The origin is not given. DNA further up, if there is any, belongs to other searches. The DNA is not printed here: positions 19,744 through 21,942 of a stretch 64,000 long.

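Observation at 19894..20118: RNase J carries a ~75-aa N-terminal Pro/Arg/Gly-rich low-complexity tail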

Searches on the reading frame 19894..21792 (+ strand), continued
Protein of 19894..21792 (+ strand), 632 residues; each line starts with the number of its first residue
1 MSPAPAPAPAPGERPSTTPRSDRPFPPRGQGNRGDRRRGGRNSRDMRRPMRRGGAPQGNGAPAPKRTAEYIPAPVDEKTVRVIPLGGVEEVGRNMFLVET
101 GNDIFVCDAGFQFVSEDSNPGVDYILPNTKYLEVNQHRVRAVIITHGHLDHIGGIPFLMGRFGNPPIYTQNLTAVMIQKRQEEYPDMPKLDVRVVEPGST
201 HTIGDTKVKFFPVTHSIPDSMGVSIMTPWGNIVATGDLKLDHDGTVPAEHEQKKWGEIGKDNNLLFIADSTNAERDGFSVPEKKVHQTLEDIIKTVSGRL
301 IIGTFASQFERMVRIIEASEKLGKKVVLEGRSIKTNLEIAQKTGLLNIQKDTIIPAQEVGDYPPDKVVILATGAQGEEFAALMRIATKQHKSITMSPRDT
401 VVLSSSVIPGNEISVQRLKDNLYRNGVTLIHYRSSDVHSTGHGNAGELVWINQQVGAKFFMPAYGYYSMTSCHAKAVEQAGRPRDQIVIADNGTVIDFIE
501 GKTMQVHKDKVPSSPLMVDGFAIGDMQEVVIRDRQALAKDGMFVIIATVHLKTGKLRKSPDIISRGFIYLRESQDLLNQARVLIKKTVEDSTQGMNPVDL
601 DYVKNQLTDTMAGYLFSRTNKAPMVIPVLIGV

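Call 22: find_encoding_contigs(protein=P0008, flank=3000, max_places=2)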
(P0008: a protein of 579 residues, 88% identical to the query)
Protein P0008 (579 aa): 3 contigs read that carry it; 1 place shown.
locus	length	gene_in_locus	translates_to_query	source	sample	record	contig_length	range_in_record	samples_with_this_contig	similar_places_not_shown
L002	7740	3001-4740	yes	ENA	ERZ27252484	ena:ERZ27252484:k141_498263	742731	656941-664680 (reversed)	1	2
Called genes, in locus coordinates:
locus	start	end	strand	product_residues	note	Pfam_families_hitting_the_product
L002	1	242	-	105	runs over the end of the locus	-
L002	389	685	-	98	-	-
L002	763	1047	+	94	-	PF03840:SecG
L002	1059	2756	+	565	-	PF00496:SBP_bac_5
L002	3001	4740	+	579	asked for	PF00753:Lactamase_B, PF12706:Lactamase_B_2, PF23023:Anti-Pycsar_Apyc1 (faint), PF22505:RNase_J_b_CASP, PF17770:RNase_J_C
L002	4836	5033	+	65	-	-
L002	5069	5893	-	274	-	PF00730:HhH-GPD, PF00633:HHH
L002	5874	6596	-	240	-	PF00702:Hydrolase, PF12710:HAD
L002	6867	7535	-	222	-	PF00730:HhH-GPD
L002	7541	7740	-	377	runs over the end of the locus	-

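Call 32: search_protein_representatives(protein=window:19894-21792:+)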
Query: 632 residues. Proteins with E-value up to 0.001 (for the whole library): 12452; up to 1e-10: 6855; up to 1e-30: 2231. The best 150 are listed.
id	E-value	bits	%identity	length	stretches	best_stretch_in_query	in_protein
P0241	3.0e-243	825.3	61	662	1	7-632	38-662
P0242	5.5e-186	636.2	49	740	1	37-631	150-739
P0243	2.6e-182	624.1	49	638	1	57-630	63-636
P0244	3.5e-182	623.6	50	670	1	56-632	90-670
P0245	5.6e-148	510.7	44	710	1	33-632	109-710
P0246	6.6e-144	497.2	55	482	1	26-467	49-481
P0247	1.5e-139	482.8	40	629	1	30-631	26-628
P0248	1.6e-137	476.1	41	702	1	2-631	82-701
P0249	1.1e-135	470.0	40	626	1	73-631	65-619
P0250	2.2e-134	465.8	39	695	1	22-631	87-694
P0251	9.2e-133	460.4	40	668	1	49-631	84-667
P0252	6.9e-131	454.2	39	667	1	3-630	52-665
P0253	2.5e-129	449.0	38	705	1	30-631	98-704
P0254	3.6e-129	448.5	62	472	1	320-632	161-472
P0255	6.4e-126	437.8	40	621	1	33-631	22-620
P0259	2.6e-121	422.6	38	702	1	3-629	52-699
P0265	2.6e-118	412.7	37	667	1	76-629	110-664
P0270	5.7e-114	398.3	36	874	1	61-630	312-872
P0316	1.7e-100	353.8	35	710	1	75-627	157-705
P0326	2.0e-98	347.0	34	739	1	10-628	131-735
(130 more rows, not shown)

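Call 35: list_cluster_members(proteins=[P0241, P0242, P0244, P0248, P0251, P0259, P0265, P0270, P0316, P0326])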
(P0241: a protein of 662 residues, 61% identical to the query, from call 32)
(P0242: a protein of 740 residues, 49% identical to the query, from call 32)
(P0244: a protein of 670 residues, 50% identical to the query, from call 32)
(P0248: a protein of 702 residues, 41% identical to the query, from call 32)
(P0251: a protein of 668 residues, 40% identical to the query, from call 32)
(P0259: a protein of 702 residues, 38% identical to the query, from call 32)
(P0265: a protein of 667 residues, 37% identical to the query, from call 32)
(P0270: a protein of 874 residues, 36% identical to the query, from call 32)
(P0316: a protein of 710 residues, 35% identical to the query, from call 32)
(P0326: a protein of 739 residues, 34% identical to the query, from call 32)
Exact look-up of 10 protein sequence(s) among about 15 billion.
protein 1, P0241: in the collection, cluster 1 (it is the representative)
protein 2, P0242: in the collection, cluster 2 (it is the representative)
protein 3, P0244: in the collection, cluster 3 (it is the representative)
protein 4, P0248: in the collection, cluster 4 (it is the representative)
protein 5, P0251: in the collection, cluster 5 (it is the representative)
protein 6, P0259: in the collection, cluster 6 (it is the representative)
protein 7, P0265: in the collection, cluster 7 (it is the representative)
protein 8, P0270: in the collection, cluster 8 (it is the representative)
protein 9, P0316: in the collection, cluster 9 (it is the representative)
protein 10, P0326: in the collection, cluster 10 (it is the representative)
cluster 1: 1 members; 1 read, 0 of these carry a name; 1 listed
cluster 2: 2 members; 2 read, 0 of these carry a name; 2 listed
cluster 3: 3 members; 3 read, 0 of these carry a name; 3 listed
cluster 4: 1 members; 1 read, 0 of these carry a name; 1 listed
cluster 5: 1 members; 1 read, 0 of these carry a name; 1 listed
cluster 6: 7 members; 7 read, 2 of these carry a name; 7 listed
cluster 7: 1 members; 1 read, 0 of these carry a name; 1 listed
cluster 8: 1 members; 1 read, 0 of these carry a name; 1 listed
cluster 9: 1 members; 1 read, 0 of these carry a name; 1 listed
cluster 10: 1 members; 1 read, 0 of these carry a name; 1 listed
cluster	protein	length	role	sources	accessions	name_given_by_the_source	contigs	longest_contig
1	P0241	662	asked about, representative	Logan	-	-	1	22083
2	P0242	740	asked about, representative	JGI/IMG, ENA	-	-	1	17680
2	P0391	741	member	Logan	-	-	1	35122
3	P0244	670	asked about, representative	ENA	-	-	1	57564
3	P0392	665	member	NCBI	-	-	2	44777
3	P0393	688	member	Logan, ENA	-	-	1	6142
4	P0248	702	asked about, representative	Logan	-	-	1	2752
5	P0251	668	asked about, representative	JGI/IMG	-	-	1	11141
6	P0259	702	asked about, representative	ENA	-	-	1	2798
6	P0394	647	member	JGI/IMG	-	ribonuclease J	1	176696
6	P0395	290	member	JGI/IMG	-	ribonuclease J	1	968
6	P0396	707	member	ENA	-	-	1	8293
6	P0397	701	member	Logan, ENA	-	-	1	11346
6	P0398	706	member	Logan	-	-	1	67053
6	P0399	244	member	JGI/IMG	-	-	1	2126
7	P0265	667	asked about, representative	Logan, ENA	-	-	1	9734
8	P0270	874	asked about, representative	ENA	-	-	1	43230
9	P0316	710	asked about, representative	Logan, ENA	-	-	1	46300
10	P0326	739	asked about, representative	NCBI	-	-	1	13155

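Call 50: predict_structure(alignment_id=A1)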
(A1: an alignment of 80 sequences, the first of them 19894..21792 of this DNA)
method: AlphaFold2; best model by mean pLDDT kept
length: 632 residues; sequences in the alignment: 80
mean_pLDDT: 72.8   pTM: 0.68
mean pLDDT of the five models: 72.8, 70.9, 69.6, 68.3, 67.2
residues with pLDDT >= 90: 189; 70-90: 213; 50-70: 91; < 50: 139
segments of 3 or more residues with pLDDT < 50: 1-25, 28-66, 88-91, 407-409, 434-440, 519-573, 628-632
pLDDT, mean of each block of 10 residues (from residue 1): 32 33 39 32 32 32 53 94 72 79 92 58 70 94 88 85 93 90 85 95 96 86 95 87 88 93 90 76 82 90 78 90 91 82 86 91 92 70 83 89 62 77 89 51 82 93 77 87 90 92 92 62 29 38 45 39 35 55 65 61 70 69 54 36
secondary structure, 60 per line:
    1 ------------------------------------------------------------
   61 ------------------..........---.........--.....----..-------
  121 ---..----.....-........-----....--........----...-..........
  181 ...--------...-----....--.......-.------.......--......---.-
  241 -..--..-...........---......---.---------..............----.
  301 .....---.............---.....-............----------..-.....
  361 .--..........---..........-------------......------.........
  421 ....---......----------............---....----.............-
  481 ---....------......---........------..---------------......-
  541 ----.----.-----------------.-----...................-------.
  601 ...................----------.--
elements in order: E79-88 E92-100 E103-107 H130-134 E139-143 H149-152 H155-162 E167-169 H171-183 E192-194 E200-203 E206-212 E221-227 E230-235 H249-259 E263-268 H282-295 E300-305 H309-321 E325-329 H331-342 H356-361 E367-373 H377-386 E400-405 H412-424 E428-433 H445-455 E459-462 H467-479 E494-499 E503-510 H534-539 H574-592 H600-619

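Call 51: search_solved_structures(query=window:19894-21792:+, max_evalue=1e-20)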
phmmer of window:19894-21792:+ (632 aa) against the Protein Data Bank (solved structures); distinct sequences matched with E-value up to 1e-20: 18.
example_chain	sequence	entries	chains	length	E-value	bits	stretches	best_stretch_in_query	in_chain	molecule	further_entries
3zq4_A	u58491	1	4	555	1e-132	447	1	80-630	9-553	RIBONUCLEASE J 1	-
6k6s_A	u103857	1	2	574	9.5e-119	400.9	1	79-630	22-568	Ribonuclease J 1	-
6k6w_A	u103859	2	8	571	3.5e-111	375.9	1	77-629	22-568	Ribonuclease J 2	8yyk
8yyj_A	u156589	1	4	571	4.8e-111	375.4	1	77-629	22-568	Ribonuclease J 2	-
8yyi_A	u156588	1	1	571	1.2e-110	374.1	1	77-629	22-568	Ribonuclease J 2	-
8yyg_A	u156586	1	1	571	7.6e-110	371.4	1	77-629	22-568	Ribonuclease J 2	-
8yyf_A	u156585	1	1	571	8.1e-110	371.4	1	77-629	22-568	Ribonuclease J 2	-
8yyh_A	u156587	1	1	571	8.1e-110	371.4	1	77-629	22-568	Ribonuclease J 2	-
3bk1_A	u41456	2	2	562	1.4e-98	334.3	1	79-630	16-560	Metal dependent hydrolase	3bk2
5a0t_A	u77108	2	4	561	1.8e-98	333.9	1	76-631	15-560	RIBONUCLEASE J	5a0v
3t3n_A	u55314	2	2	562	3.7e-97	329.6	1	79-630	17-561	Metal dependent hydrolase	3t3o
4xwt_A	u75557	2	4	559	4.6e-96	325.9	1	69-630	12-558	DR2417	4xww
7wnt_A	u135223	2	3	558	3.4e-91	309.8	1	72-631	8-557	Ribonuclease J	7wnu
7pcr_A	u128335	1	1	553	1.1e-78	268.5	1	78-592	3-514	Ribonuclease J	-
8cgl_A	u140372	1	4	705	3.9e-78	266.7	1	77-593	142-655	Ribonuclease J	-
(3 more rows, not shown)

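Call 70: find_encoding_contigs(protein=P0021, flank=2500, max_places=1)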
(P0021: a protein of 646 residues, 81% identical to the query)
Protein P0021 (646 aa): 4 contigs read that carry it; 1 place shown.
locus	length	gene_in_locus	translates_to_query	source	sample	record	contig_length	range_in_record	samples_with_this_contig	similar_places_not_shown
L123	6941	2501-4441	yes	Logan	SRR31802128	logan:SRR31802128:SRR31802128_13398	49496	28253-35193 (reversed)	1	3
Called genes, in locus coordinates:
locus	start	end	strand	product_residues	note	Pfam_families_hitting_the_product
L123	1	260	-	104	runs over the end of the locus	PF00166:Cpn10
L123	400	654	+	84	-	PF03840:SecG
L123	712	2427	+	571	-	PF00496:SBP_bac_5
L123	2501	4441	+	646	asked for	PF00753:Lactamase_B, PF12706:Lactamase_B_2, PF22505:RNase_J_b_CASP, PF17770:RNase_J_C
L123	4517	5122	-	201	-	-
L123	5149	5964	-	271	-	PF00730:HhH-GPD, PF00633:HHH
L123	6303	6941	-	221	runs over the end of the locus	PF00730:HhH-GPD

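Call 71: find_encoding_contigs(protein=P0052, flank=2500, max_places=1)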
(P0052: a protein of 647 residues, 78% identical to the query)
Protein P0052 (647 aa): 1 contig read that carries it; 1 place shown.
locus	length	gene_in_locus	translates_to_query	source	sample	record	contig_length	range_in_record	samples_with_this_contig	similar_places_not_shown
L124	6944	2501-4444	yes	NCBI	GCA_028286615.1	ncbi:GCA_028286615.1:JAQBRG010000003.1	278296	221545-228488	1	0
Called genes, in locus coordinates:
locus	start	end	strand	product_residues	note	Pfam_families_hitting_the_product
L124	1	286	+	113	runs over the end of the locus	-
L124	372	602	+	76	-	PF03840:SecG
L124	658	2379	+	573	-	PF00496:SBP_bac_5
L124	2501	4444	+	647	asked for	PF00753:Lactamase_B, PF12706:Lactamase_B_2, PF22505:RNase_J_b_CASP, PF17770:RNase_J_C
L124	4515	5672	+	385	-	PF07690:MFS_1, PF12832:MFS_1_like (faint), PF07690:MFS_1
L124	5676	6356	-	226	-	PF00730:HhH-GPD, PF00633:HHH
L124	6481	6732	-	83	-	PF04024:PspC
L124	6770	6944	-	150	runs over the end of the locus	PF00583:Acetyltransf_1, PF13673:Acetyltransf_10 (weak), PF13508:Acetyltransf_7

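Call 72: find_encoding_contigs(protein=P0105, flank=2500, max_places=1)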
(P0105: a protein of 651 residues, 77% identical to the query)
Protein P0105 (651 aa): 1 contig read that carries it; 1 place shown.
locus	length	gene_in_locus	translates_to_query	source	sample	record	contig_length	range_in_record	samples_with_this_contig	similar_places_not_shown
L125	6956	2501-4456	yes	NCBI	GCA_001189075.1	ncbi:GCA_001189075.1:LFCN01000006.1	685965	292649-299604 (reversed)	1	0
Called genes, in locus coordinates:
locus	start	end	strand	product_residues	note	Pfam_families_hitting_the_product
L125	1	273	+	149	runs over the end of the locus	-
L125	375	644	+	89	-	PF03840:SecG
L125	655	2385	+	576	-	PF00496:SBP_bac_5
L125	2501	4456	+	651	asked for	PF00753:Lactamase_B, PF12706:Lactamase_B_2, PF23023:Anti-Pycsar_Apyc1 (faint), PF22505:RNase_J_b_CASP, PF17770:RNase_J_C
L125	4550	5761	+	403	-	PF07690:MFS_1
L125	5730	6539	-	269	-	PF00730:HhH-GPD, PF00633:HHH (weak)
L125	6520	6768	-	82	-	PF04024:PspC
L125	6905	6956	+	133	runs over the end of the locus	-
